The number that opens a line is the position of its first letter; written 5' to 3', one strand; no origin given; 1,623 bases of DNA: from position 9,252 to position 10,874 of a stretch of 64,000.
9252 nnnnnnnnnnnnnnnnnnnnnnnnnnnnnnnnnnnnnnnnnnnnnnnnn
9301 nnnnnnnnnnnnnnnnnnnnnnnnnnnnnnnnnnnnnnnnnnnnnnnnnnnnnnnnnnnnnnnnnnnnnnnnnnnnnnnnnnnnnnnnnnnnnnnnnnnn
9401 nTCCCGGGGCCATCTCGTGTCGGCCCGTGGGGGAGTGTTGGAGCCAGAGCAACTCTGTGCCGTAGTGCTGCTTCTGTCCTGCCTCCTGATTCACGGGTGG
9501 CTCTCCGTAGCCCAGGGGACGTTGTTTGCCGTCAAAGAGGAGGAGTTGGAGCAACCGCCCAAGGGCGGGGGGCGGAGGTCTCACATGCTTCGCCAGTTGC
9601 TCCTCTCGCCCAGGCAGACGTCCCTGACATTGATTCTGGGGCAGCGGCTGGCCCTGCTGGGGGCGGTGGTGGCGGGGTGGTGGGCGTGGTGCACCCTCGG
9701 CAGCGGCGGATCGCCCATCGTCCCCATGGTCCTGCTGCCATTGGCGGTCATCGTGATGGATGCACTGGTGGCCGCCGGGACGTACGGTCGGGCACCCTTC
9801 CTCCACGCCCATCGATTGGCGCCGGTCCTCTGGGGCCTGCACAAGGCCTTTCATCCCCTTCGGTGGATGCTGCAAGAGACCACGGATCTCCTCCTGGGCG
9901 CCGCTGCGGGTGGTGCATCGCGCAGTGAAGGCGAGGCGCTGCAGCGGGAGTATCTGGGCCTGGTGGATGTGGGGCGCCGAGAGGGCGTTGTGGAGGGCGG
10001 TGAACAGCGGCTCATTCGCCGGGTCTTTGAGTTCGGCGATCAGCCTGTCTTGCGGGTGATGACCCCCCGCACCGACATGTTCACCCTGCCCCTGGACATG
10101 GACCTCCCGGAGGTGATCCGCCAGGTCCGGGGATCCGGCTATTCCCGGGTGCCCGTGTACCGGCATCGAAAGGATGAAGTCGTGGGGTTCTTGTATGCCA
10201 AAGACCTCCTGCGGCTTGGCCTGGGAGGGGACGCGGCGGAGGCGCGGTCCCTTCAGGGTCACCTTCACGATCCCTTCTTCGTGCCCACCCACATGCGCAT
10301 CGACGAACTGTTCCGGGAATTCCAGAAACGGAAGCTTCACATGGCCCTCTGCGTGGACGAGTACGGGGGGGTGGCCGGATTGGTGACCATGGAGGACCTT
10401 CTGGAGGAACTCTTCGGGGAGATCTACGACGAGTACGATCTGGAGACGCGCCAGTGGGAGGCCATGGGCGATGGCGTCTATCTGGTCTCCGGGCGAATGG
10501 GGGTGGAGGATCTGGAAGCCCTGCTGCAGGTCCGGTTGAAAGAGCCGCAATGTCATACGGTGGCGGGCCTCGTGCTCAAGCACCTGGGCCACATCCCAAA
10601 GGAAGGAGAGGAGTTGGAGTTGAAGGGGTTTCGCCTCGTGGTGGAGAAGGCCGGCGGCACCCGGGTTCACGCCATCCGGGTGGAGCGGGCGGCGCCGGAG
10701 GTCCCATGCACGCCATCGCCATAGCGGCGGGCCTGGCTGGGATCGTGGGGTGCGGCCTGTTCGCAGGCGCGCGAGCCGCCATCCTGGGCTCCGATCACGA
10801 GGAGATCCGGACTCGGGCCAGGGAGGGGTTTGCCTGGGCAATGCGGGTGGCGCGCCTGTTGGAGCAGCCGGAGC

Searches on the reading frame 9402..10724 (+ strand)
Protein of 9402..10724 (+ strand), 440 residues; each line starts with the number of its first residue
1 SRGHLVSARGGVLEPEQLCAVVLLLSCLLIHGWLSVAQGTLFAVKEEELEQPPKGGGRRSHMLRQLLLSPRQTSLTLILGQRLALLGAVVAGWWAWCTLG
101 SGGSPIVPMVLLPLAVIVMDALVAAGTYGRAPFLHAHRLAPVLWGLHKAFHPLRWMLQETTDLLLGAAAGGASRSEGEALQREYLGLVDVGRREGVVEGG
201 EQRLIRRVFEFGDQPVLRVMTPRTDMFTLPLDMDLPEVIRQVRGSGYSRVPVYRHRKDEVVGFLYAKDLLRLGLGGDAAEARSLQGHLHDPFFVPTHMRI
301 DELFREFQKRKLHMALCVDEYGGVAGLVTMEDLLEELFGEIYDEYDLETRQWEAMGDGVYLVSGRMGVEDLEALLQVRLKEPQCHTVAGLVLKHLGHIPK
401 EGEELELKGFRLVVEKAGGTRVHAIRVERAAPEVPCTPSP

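Call 61: search_protein_families(library=pfam, proteins=[window:9402-10724:+], max_evalue=0.001)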
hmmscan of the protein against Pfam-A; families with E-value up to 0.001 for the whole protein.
window:9402-10724:+ (440 aa): 3 families
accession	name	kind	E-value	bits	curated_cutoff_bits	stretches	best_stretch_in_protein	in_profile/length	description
PF03471.22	CorC_HlyC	-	3e-20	72.4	27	1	356-429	4-79/81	Transporter associated domain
PF00571.33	CBS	-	1.3e-17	64.3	24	2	222-272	5-54/57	CBS domain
PF01595.25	CNNM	-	4e-09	36.8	28.4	1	24-198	3-178/181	Cyclin M transmembrane N-terminal domain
